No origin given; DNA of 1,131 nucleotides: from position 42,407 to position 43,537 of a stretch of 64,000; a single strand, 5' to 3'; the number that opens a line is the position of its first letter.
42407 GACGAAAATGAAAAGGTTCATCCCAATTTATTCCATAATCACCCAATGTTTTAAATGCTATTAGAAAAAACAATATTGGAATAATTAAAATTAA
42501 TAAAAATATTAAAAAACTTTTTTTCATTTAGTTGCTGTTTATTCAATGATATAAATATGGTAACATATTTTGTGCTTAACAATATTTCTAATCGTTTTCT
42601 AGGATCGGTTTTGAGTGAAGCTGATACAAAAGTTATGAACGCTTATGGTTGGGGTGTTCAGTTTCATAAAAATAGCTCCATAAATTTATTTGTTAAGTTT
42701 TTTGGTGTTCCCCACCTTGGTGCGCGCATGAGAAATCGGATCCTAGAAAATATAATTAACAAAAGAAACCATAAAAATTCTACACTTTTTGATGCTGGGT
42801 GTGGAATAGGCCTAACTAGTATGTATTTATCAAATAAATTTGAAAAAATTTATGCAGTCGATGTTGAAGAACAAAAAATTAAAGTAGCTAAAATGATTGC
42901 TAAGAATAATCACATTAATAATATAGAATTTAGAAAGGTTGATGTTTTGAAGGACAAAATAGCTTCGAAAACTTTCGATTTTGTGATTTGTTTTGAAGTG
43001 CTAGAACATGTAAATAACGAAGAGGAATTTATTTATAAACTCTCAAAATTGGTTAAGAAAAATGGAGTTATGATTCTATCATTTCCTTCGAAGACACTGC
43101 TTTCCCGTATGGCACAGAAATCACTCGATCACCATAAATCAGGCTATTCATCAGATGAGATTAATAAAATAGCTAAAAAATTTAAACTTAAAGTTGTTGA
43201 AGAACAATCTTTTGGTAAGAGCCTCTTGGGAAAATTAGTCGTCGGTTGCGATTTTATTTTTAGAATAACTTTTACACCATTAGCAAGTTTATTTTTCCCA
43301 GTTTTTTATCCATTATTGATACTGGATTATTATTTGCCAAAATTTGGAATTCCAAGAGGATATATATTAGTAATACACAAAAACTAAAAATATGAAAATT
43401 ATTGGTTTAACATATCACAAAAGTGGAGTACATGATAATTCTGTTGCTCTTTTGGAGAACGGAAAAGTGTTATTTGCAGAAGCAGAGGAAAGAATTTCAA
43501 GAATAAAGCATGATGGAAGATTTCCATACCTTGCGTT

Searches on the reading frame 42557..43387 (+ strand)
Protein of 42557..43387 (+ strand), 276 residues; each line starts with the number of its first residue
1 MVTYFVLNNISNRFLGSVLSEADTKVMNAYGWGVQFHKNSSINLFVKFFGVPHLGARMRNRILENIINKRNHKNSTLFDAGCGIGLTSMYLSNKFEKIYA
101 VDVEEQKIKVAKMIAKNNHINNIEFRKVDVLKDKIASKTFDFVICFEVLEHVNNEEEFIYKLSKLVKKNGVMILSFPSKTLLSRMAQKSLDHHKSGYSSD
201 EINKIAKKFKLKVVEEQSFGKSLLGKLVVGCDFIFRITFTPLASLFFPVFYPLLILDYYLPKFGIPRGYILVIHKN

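Call 4: search_protein_families(library=pfam, proteins=[window:42557-43387:+], max_evalue=0.01)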
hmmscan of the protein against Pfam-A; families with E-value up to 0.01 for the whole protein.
window:42557-43387:+ (276 aa): 21 families
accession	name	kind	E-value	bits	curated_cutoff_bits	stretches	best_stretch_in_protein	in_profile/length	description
PF13847.12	Methyltransf_31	-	9e-18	64.8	27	1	72-189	2-126/145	Methyltransferase domain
PF08241.18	Methyltransf_11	-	2.7e-17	63.6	21.2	1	79-174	2-95/95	Methyltransferase domain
PF13489.12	Methyltransf_23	-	1.5e-15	57.8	27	1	69-215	18-163/164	Methyltransferase domain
PF13649.12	Methyltransf_25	-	4.6e-15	56.5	27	1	79-170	3-97/97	Methyltransferase domain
PF08242.18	Methyltransf_12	-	9e-14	52.4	30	1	79-171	2-97/98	Methyltransferase domain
PF06325.19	PrmA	-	3e-10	40.5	22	1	67-202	155-282/296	Ribosomal protein L11 methyltransferase (PrmA)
PF05175.20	MTS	-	7.7e-09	35.8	23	1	67-173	27-137/170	Methyltransferase small domain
PF03848.20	TehB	-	4.3e-07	30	20.4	1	75-155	32-111/193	Tellurite resistance protein TehB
PF02353.26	CMAS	-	8.8e-07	28.9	27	1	74-175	63-165/273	Mycolic acid cyclopropane synthetase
PF05958.17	tRNA_U5-meth_tr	-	3.5e-06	26.7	23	1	56-127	184-255/357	tRNA (Uracil-5-)-methyltransferase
PF05401.17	NodS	-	4.5e-06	27.1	24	1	68-167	38-137/201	Nodulation protein S (NodS)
PF01739.24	CheR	-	6.5e-06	26.2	27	0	92-174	94-173/195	CheR methyltransferase, SAM binding domain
PF05219.18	DREV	-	8e-06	25.6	26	1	68-175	89-187/265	DREV methyltransferase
PF07021.18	MetW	-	6.6e-05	23.1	21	1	67-178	7-111/193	Methionine biosynthesis protein MetW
PF02475.24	TRM5-TYW2_MTfase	-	0.00037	20.9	28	1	67-172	30-133/164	TRM5/TYW2 methyltransferase domain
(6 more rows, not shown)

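Call 26: search_protein_families(library=ncbifam, proteins=[window:42557-43387:+], max_evalue=0.001)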
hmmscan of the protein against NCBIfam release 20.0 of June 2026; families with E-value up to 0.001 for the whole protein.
window:42557-43387:+ (276 aa): 48 families (the best 25 are shown)
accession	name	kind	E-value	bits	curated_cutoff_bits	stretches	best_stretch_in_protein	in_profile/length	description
TIGR01983.1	UbiG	equivalog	4.2e-23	81.8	102.95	1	63-184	38-161/228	bifunctional 2-polyprenyl-6-hydroxyphenol methylase/3-demethylubiquinol 3-O-methyltransferase UbiG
TIGR02021.1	BchM-ChlM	equivalog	1.4e-16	60.6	158.9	1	57-184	39-163/218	magnesium protoporphyrin IX methyltransferase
TIGR02072.1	BioC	equivalog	1.6e-16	60.8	184.95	1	57-219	18-181/244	malonyl-ACP O-methyltransferase BioC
TIGR04345.1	ovoA_Cterm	equivalog_domain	5.8e-14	52.2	170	2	48-120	19-88/242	putative 4-mercaptohistidine N1-methyltransferase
NF011529.0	PRK14968.1-3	equivalog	2.6e-11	43.3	162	1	63-144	27-103/198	putative methyltransferase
NF045882.1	PLipidMtase_Leg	equivalog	2.5e-10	40.5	390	1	61-217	30-191/207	phospholipid N-methyltransferase PmtA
NF008992.0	PRK12335.1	equivalog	4.4e-10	39.2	303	1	70-177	119-226/289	SAM-dependent methyltransferase TehB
NF000466.2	16S_rRNA_Rmt_gen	equivalog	7.7e-10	38.5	250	1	63-184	98-217/254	Rmt family 16S rRNA (guanine(1405)-N(7))-methyltransferase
NF008264.0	PRK11036.1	equivalog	9e-10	38.4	366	1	63-181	34-155/261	tRNA uridine 5-oxyacetic acid(34) methyltransferase CmoM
NF043040.1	corrin_prot_MT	hypoth_equivalog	3.5e-09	36.4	180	1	60-174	28-147/216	corrinoid protein-associated methyltransferase CpaM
TIGR00406.1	prmA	equivalog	3.7e-09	36.5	183.15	1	67-175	153-258/288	50S ribosomal protein L11 methyltransferase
NF053839.1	CPFASynBruc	equivalog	2.1e-08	33.5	600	1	73-175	174-277/410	cyclopropane fatty acid synthase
TIGR04290.1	meth_Rta_06860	hypoth_equivalog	2.4e-08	33.7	300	1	72-155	48-131/226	TIGR04290 family methyltransferase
NF045667.1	MTase_DVU1556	equivalog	2.6e-08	33.6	155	1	72-175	21-120/213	DVU_1556 family methyltransferase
TIGR00479.1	rumA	equivalog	6.8e-08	31.8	183.55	1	72-130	292-350/432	23S rRNA (uracil(1939)-C(5))-methyltransferase RlmD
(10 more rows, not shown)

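Call 35: find_homologous_proteins(query=window:42557-43387:+)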
Query window:42557-43387:+ (276 aa): 34 proteins with E <= 0.001 among 874 candidates.
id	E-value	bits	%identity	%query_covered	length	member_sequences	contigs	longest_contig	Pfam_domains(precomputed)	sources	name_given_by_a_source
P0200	5.8e-175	598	99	100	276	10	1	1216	PF13489.13,PF02353.27,PF01739.25,PF05219.18,PF08241.19,PF05401.17,PF13847.13,PF06325.20,PF03848.21,PF05175.21,PF13649.13,PF08242.19,PF05958.18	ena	-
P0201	1.0e-154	532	89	98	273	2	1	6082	PF13489.13,PF02353.27,PF01739.25,PF05219.18,PF08241.19,PF05401.17,PF13847.13,PF06325.20,PF03848.21,PF05175.21,PF13649.13,PF08242.19,PF05958.18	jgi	-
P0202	1.1e-106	375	61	100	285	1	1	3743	PF13847.13,PF13489.13,PF06325.20,PF05175.21,PF13649.13,PF01739.25,PF05219.18,PF08241.19,PF08242.19,PF05401.17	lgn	-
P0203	8.4e-103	362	59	100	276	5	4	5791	PF13847.13,PF13489.13,PF06325.20,PF03848.21,PF02353.27,PF05175.21,PF13649.13,PF08241.19,PF08242.19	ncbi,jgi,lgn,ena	-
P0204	2.5e-102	360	59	100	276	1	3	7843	PF13847.13,PF13489.13,PF06325.20,PF05175.21,PF13649.13,PF05219.18,PF08241.19,PF08242.19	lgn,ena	-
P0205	8.0e-102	359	58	100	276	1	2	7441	PF13847.13,PF13489.13,PF06325.20,PF03848.21,PF05175.21,PF13649.13,PF05219.18,PF08241.19,PF08242.19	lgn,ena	-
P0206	3.4e-95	337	60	95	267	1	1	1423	PF13847.13,PF13489.13,PF06325.20,PF03848.21,PF02353.27,PF05175.21,PF13649.13,PF08241.19,PF08242.19,PF05401.17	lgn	-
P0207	1.1e-89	319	57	94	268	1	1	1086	PF13847.13,PF13489.13,PF06325.20,PF03848.21,PF02353.27,PF05175.21,PF13649.13,PF05219.18,PF08241.19,PF08242.19,PF05401.17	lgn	-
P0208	1.2e-89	319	55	96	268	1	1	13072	PF13847.13,PF13489.13,PF06325.20,PF13649.13,PF08241.19,PF08242.19,PF05401.17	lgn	-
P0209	2.5e-89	318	56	96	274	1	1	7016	PF13847.13,PF13489.13,PF06325.20,PF02353.27,PF05175.21,PF13649.13,PF01209.25,PF08241.19,PF08242.19,PF05401.17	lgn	-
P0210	1.9e-88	315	57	94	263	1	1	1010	PF13489.13,PF02353.27,PF05219.18,PF08241.19,PF05401.17,PF13847.13,PF06325.20,PF03848.21,PF05175.21,PF13649.13,PF08242.19,PF05958.18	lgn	-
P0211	2.1e-88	315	57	94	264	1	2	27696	PF13847.13,PF13489.13,PF06325.20,PF03848.21,PF02353.27,PF05175.21,PF13649.13,PF08241.19,PF08242.19,PF05401.17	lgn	-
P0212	8.7e-87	309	56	95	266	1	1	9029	PF13847.13,PF13489.13,PF06325.20,PF02353.27,PF05175.21,PF13649.13,PF01209.25,PF08241.19,PF08242.19,PF05401.17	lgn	-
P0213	4.1e-86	307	55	94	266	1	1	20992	PF13847.13,PF13489.13,PF06325.20,PF02353.27,PF05175.21,PF13649.13,PF01209.25,PF08241.19,PF08242.19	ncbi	-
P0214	5.3e-86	307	54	95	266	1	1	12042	PF13847.13,PF13489.13,PF02353.27,PF05175.21,PF13649.13,PF08241.19,PF08242.19,PF05401.17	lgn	-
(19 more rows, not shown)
